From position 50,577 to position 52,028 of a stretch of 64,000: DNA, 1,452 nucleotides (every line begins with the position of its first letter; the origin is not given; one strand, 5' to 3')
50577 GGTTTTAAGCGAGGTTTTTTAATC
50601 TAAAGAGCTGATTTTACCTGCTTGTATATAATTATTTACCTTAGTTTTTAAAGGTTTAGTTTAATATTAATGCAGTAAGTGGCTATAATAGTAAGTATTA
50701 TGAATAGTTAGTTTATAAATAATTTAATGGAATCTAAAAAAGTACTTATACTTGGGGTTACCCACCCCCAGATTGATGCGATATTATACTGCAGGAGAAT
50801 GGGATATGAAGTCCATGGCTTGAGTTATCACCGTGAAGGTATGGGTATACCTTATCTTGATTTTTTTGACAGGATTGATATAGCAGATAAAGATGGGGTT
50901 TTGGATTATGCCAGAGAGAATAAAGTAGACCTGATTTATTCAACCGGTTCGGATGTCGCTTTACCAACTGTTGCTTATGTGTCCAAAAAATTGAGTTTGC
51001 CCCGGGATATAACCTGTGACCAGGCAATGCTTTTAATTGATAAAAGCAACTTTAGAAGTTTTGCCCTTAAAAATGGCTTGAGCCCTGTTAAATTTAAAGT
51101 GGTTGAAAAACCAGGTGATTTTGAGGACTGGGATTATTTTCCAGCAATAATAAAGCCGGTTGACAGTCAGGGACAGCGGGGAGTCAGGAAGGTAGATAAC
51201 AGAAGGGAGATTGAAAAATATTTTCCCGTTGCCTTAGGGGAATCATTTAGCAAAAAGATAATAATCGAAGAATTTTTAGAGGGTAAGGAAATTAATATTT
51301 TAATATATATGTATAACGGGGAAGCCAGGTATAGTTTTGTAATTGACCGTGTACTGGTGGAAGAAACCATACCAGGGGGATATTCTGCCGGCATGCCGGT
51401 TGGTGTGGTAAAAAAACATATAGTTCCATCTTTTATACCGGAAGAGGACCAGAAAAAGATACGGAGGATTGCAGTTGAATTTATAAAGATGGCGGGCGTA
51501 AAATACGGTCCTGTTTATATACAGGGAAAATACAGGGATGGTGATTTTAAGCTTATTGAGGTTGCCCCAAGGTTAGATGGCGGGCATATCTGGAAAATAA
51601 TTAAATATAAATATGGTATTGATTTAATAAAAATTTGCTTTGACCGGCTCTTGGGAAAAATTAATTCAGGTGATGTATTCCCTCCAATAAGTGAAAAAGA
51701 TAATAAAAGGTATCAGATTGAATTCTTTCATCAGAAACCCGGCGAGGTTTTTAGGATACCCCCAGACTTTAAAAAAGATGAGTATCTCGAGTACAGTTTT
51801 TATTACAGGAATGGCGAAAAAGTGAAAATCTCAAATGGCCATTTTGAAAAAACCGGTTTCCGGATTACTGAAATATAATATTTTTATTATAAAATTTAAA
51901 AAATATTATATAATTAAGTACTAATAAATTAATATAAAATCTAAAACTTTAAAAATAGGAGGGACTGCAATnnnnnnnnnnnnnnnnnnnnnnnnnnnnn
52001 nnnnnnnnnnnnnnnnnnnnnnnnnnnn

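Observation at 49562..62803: Duplicated methyltransferase + ATP-grasp ligase modules, one fused by overlaps to a WecE-like aminotransferase: predicted amino-acid/amine amidation of a sugar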

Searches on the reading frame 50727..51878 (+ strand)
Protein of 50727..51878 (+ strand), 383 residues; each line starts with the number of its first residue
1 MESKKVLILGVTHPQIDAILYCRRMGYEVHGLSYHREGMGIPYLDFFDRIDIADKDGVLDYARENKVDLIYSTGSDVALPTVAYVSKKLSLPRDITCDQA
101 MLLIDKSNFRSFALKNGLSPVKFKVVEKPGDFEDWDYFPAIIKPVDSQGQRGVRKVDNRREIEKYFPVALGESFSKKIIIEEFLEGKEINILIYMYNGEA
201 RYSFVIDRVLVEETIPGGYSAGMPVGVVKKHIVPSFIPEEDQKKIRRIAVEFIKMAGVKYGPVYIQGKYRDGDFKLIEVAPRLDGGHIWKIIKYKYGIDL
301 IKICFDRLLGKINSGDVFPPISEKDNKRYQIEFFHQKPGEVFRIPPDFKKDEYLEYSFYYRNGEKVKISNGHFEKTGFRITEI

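Call 4: search_protein_families(library=pfam, proteins=[window:50727-51878:+], max_evalue=0.01)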
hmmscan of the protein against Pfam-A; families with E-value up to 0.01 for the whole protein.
window:50727-51878:+ (383 aa): 6 families
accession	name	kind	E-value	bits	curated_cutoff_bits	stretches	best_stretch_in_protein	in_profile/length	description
PF13535.11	ATP-grasp_4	-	1.4e-10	41.5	27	1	138-286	3-155/160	ATP-grasp domain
PF07478.18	Dala_Dala_lig_C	-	6.5e-09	36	24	1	132-257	31-150/204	D-ala D-ala ligase C-terminus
PF02786.22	CPSase_L_D2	-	7.4e-06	26.1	19.8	1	138-189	39-95/211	Carbamoyl-phosphate synthase L chain, ATP binding domain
PF02655.19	ATP-grasp_3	-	3.2e-05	24.5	23.2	1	140-285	34-159/160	ATP-grasp domain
PF15632.11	ATPgrasp_Ter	-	0.00011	22.4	29.1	1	241-316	45-115/131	ATP-grasp in the biosynthetic pathway with Ter operon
PF01071.24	GARS_A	-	0.0024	18.1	27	1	137-264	37-174/194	Phosphoribosylglycinamide synthetase, ATP-grasp (A) domain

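Call 6: search_protein_families(library=ncbifam, proteins=[window:50727-51878:+], max_evalue=0.001)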
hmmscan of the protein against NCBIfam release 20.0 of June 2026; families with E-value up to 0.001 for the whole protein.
window:50727-51878:+ (383 aa): 23 families
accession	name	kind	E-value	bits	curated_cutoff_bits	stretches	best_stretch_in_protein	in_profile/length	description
NF002563.0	PRK02186.1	subfamily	4.2e-15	55.1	625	1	66-312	70-306/890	argininosuccinate lyase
NF053643.1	Ddl_archaea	equivalog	5.2e-10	38.8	500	1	65-258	60-246/367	putative pseudomurein biosynthesis ATP-grasp protein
NF002527.0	PRK01966.1-3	equivalog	9e-09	35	310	1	137-206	156-223/332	D-alanine--D-alanine ligase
NF009402.0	PRK12767.1-1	equivalog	1.2e-08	34.2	218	1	59-286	66-279/329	carbamoyl phosphate synthase-like protein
NF009406.0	PRK12767.1-5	equivalog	6.9e-08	31.9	271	1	138-315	149-300/327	carbamoyl phosphate synthase-like protein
TIGR01205.1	D_ala_D_alaTIGR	subfamily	7.1e-08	31.8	245.65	1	101-255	102-259/318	D-alanine--D-alanine ligase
NF002378.0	PRK01372.1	subfamily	7.6e-08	31.4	243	1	102-259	97-247/305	D-alanine--D-alanine ligase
NF006766.0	PRK09288.1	equivalog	2.6e-07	29.8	339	1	3-192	12-207/396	formate-dependent phosphoribosylglycinamide formyltransferase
NF000206.1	D_ala_D_lac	equivalog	2.9e-07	29.8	550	1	97-259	122-286/342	D-alanine--(R)-lactate ligase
NF000092.1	D_ala_D_lac_Ao2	exception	1.1e-06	28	700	1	97-215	122-240/348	D-alanine--(R)-lactate ligase VanA-Ao2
NF002526.0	PRK01966.1-2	equivalog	1.4e-06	27.4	449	1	137-254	177-288/362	D-alanine--D-alanine ligase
NF002528.0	PRK01966.1-4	subfamily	3.7e-06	26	262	1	138-257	185-302/366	D-alanine--D-alanine ligase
TIGR03909.1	pyrrolys_PylC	equivalog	8.2e-06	24.8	248.3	1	8-193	4-176/374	3-methylornithine--L-lysine ligase PylC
NF002525.0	PRK01966.1-1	equivalog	8.8e-06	24.9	457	1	138-255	180-292/364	D-alanine--D-alanine ligase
NF009403.0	PRK12767.1-2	equivalog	1.2e-05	24.7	286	1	137-203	143-204/342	carbamoyl phosphate synthase-like protein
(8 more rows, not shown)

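Call 8: search_solved_structures(query=window:50727-51878:+, max_evalue=0.01, show_alignments=1)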
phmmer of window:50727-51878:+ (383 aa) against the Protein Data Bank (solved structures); distinct sequences matched with E-value up to 0.01: 10.
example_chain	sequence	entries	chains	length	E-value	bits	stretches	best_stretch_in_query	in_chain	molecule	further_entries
4dim_A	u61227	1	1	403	1.2e-10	44.3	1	2-367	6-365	Phosphoribosylglycinamide synthetase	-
3vot_A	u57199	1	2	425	3.5e-10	42.8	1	54-316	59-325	L-amino acid ligase, BL00235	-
3i12_A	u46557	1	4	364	0.00022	23.7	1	138-257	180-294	D-alanine-D-alanine ligase A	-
3q1k_A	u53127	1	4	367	0.00022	23.7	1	138-257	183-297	D-alanine--D-alanine ligase A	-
3wo1_A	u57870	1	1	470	0.00044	22.7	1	101-309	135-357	Alanine-anticapsin ligase BacD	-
3wnz_A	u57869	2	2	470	0.00082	21.8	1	101-309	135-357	Alanine-anticapsin ligase BacD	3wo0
3vmm_A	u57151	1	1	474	0.00084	21.8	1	101-309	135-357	Alanine-anticapsin ligase BacD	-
7u56_A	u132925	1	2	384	0.00096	21.6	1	138-257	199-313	D-alanine--D-alanine ligase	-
1e4e_A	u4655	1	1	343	0.0063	18.9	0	99-209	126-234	VANCOMYCIN/TEICOPLANIN A-TYPE RESISTANCE PROTEIN VANA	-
1e4e_B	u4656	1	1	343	0.0064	18.9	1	97-209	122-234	VANCOMYCIN/TEICOPLANIN A-TYPE RESISTANCE PROTEIN VANA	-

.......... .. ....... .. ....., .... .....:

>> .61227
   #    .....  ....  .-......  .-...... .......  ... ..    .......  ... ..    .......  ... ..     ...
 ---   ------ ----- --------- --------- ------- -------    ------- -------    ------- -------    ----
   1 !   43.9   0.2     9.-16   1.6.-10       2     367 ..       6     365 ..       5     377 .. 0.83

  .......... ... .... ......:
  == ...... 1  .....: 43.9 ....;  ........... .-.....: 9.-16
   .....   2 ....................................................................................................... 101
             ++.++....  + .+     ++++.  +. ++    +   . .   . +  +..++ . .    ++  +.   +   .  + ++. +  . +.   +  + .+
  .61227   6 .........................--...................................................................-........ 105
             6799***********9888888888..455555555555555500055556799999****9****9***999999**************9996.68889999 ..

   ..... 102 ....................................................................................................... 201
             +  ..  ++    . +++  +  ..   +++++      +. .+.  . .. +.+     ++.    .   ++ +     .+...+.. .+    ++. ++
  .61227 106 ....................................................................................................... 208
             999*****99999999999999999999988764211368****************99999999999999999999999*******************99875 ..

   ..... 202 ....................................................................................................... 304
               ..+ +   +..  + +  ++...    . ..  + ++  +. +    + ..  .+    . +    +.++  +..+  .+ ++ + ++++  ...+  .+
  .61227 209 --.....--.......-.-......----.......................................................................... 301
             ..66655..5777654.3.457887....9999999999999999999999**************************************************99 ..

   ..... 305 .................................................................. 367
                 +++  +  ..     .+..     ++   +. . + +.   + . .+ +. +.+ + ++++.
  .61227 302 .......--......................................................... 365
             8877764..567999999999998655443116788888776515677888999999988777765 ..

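Call 20: find_homologous_proteins(query=window:50727-51878:+, max_evalue=0.00001)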
Query window:50727-51878:+ (383 aa): 715 proteins with E <= 0.00001 among 3545 candidates; the best 120 are listed.
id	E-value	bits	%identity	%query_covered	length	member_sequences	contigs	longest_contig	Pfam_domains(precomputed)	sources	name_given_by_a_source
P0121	2.3e-256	868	100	100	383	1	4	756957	PF13535.12,PF02786.23,PF07478.19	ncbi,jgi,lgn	-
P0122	7.7e-200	682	77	100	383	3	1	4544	PF13535.12,PF02786.23,PF07478.19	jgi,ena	-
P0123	2.3e-198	677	77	100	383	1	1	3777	PF13535.12,PF01071.25,PF07478.19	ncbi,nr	ncbi:MAG: ATP-grasp domain-containing protein [Actinomycetota bacterium]|nr:ATP-grasp domain-contain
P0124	8.9e-189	646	73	100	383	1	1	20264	PF13535.12,PF02786.23,PF02655.20,PF07478.19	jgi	-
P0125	5.4e-140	485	55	100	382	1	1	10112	PF13535.12,PF07478.19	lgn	-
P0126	5.2e-91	324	44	99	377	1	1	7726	PF13535.12,PF02655.20,PF07478.19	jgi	-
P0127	7.0e-89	317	42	99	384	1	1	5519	PF13535.12,PF02655.20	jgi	jgi:biotin carboxylase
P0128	3.1e-88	315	43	98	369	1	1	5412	PF13535.12,PF02655.20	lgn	-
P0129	3.6e-88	314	43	98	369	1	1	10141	PF13535.12,PF02655.20,PF07478.19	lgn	-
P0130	5.5e-88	314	42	99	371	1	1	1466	PF13535.12,PF02222.28,PF08443.17,PF02655.20,PF01071.25,PF07478.19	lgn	-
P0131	3.6e-87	311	43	98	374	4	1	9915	PF13535.12,PF02655.20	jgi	-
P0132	2.6e-86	308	44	98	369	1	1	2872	PF13535.12,PF02786.23,PF02655.20,PF01071.25,PF07478.19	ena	-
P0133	7.0e-86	307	43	98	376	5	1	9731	PF13535.12,PF02655.20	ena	-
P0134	3.2e-85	305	41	99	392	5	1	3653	PF13535.12,PF02655.20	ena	-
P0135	2.7e-84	302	42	99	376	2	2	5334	PF13535.12,PF02786.23,PF02655.20,PF07478.19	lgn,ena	-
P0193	6.8e-72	261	41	98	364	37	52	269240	PF13535.12,PF15632.12,PF02655.20,PF07478.19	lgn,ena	-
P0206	9.5e-71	257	40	99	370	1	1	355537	PF13535.12,PF15632.12,PF02786.23,PF02655.20,PF07478.19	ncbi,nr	ncbi:ATP-grasp domain-containing protein [Labilibacter sediminis]|nr:ATP-grasp domain-containing pro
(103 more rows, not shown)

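Call 44: find_encoding_contigs(protein=P0193, flank=8000, max_places=2)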
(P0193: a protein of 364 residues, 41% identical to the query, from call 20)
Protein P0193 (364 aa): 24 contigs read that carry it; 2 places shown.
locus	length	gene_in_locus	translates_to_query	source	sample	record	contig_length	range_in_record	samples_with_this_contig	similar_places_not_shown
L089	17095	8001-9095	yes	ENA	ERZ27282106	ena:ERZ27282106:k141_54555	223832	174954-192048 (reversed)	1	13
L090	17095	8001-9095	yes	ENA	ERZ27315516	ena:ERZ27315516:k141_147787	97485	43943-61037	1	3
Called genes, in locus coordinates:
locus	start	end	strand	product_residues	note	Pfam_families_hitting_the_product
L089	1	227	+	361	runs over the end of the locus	PF13439:Glyco_transf_4 (weak), PF20706:GT4-conflict (weak), PF00534:Glycos_transf_1, PF13692:Glyco_trans_1_4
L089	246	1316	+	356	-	PF26334:Gtf3_N, PF26337:Gtf3_C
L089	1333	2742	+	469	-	-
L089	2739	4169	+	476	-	PF01943:Polysacc_synt, PF13440:Polysacc_synt_3, PF03023:MurJ, PF01554:MatE (weak)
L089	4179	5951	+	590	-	-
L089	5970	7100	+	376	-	PF00155:Aminotran_1_2, PF01041:DegT_DnrJ_EryC1, PF00266:Aminotran_5 (weak)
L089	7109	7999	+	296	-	PF01370:Epimerase, PF02719:Polysacc_synt_2 (faint), PF04321:RmlD_sub_bind, PF13460:NAD_binding_10 (weak), PF16363:GDP_Man_Dehyd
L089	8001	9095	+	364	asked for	PF02655:ATP-grasp_3, PF07478:Dala_Dala_lig_C (weak), PF13535:ATP-grasp_4, PF15632:ATPgrasp_Ter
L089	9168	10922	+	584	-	-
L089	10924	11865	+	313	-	PF00535:Glycos_transf_2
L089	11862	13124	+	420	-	-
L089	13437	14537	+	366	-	PF13450:NAD_binding_8, PF03275:GLF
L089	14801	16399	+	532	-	PF00768:Peptidase_S11, PF13354:Beta-lactamase2 (weak)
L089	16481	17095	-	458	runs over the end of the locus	PF03023:MurJ, PF01554:MatE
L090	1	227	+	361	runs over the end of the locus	PF13439:Glyco_transf_4, PF20706:GT4-conflict (weak), PF00534:Glycos_transf_1, PF13692:Glyco_trans_1_4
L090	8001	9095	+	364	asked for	PF02655:ATP-grasp_3, PF07478:Dala_Dala_lig_C (weak), PF13535:ATP-grasp_4, PF15632:ATPgrasp_Ter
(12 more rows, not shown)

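Call 45: find_encoding_contigs(protein=P0206, flank=8000, max_places=1)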
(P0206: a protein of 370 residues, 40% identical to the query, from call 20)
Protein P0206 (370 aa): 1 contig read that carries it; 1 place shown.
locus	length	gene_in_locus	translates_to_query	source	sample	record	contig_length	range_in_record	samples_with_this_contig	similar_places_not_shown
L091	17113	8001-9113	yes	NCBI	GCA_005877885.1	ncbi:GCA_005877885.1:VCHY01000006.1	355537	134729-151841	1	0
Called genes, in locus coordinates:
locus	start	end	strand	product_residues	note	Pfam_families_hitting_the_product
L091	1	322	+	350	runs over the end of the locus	PF01522:Polysacc_deac_1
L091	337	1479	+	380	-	PF13439:Glyco_transf_4, PF20706:GT4-conflict (weak), PF00534:Glycos_transf_1, PF13692:Glyco_trans_1_4, PF13524:Glyco_trans_1_2 (weak)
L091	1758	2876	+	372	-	PF02350:Epimerase_2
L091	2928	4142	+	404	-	PF03721:UDPG_MGDP_dh_N, PF00984:UDPG_MGDP_dh, PF03720:UDPG_MGDP_dh_C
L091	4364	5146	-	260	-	PF02563:Poly_export, PF22461:SLBB_2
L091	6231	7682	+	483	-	PF01943:Polysacc_synt, PF13440:Polysacc_synt_3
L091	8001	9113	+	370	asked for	PF02655:ATP-grasp_3, PF02786:CPSase_L_D2 (weak), PF07478:Dala_Dala_lig_C, PF13535:ATP-grasp_4, PF15632:ATPgrasp_Ter (weak)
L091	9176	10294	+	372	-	PF01041:DegT_DnrJ_EryC1, PF00155:Aminotran_1_2 (weak), PF00266:Aminotran_5 (faint)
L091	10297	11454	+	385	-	PF07429:Glyco_transf_56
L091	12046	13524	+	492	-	PF01943:Polysacc_synt, PF13440:Polysacc_synt_3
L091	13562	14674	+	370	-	PF13439:Glyco_transf_4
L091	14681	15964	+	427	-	PF14897:EpsG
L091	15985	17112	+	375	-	-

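Call 66: predict_structure(alignment_id=A4)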
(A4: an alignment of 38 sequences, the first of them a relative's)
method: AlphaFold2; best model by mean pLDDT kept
length: 383 residues; sequences in the alignment: 38
mean_pLDDT: 92.9   pTM: 0.90
mean pLDDT of the five models: 92.9, 92.8, 92.4, 92.1, 91.3
residues with pLDDT >= 90: 315; 70-90: 61; 50-70: 7; < 50: 0
segments of 3 or more residues with pLDDT < 50: none
pLDDT, mean of each block of 10 residues (from residue 1): 91 92 97 90 97 97 98 91 98 96 94 90 93 93 85 90 93 93 94 98 97 77 80 97 97 97 96 94 91 96 96 92 93 94 92 94 87 89 96
secondary structure, 60 per line:
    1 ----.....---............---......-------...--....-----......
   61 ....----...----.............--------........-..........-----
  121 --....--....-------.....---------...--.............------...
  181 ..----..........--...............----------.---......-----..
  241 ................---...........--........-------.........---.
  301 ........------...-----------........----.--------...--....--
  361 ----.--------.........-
elements in order: E5-9 H13-24 E28-33 E46-49 H55-64 E69-71 H76-88 H97-104 H106-115 E123-126 H129-132 E140-144 E154-156 H159-171 E178-182 E187-196 E199-210 E228-233 H239-256 E260-270 E273-280 H288-296 H300-308 E329-336 E355-358 E374-382

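Call 70: fold_search(model_id=the predicted structure, library=pdb)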
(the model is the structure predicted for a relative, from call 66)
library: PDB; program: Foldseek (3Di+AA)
matches with E <= 10: 1933; with E <= 0.001: 516
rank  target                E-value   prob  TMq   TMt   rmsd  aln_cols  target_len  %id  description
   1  4dim                  4.3e-28  1.00  0.74  0.73   5.2       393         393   18  Crystal structure of phosphoribosylglycinamide synthetase from Anaerococcus prevotii (released 2012-02-29)
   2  3vot_B                1.4e-25  1.00  0.80  0.78   3.9       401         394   20  Crystal structure of L-amino acid ligase from Bacillus licheniformis (released 2012-11-07)
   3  3vot_A                4.4e-25  1.00  0.83  0.78   3.6       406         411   19  Crystal structure of L-amino acid ligase from Bacillus licheniformis (released 2012-11-07)
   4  1kjq_B                9.4e-23  1.00  0.77  0.77   3.7       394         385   13  Crystal structure of glycinamide ribonucleotide transformylase in complex with Mg-ADP (released 2002-06-28)
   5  3vmm                  1.7e-22  1.00  0.73  0.61   5.7       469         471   18  Crystal structure of BacD, an L-amino acid dipeptide ligase from Bacillus subtilis (released 2012-04-11)
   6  1kj8_A                2.3e-22  1.00  0.78  0.77   3.7       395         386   13  Crystal Structure of PurT-Encoded Glycinamide Ribonucleotide Transformylase in Complex with Mg-ATP and GAR (released 2002-06-28)
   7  1kjq_A                2.8e-22  1.00  0.78  0.77   3.7       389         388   13  Crystal structure of glycinamide ribonucleotide transformylase in complex with Mg-ADP (released 2002-06-28)
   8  1kj9_B                3.7e-22  1.00  0.77  0.76   3.6       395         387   13  Crystal structure of purt-encoded glycinamide ribonucleotide transformylase complexed with Mg-ATP (released 2002-06-28)
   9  3wo1                  5.3e-22  1.00  0.75  0.63   4.8       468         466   18  Crystal structure of Trp332Ala mutant YwfE, an L-amino acid ligase, with bound ADP-Mg-Ala (released 2014-05-14)
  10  1kjj_B                5.7e-22  1.00  0.75  0.74   4.0       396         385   13  Crystal structure of glycniamide ribonucleotide transformylase in complex with Mg-ATP-gamma-S (released 2002-06-28)
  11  1gso                  1.7e-21  1.00  0.60  0.56   6.8       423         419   18  GLYCINAMIDE RIBONUCLEOTIDE SYNTHETASE (GAR-SYN) FROM E. COLI. (released 1998-12-09)
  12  1eyz_A                3.0e-21  1.00  0.78  0.77   3.7       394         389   13  STRUCTURE OF ESCHERICHIA COLI PURT-ENCODED GLYCINAMIDE RIBONUCLEOTIDE TRANSFORMYLASE COMPLEXED WITH MG AND AMPPNP (released 2000-08-02)
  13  4wd3_A                3.4e-21  1.00  0.70  0.69   4.7       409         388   14  Crystal structure of an L-amino acid ligase RizA (released 2015-09-09)
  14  2dwc_B                4.1e-21  1.00  0.72  0.68   4.8       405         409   14  Crystal structure of Probable phosphoribosylglycinamide formyl transferase from Pyrococcus horikoshii OT3 complexed wi (released 2007-02-10)
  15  3ouz_B                4.3e-21  1.00  0.74  0.65   4.7       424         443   16  Crystal Structure of Biotin Carboxylase-ADP complex from Campylobacter jejuni (released 2010-10-13)
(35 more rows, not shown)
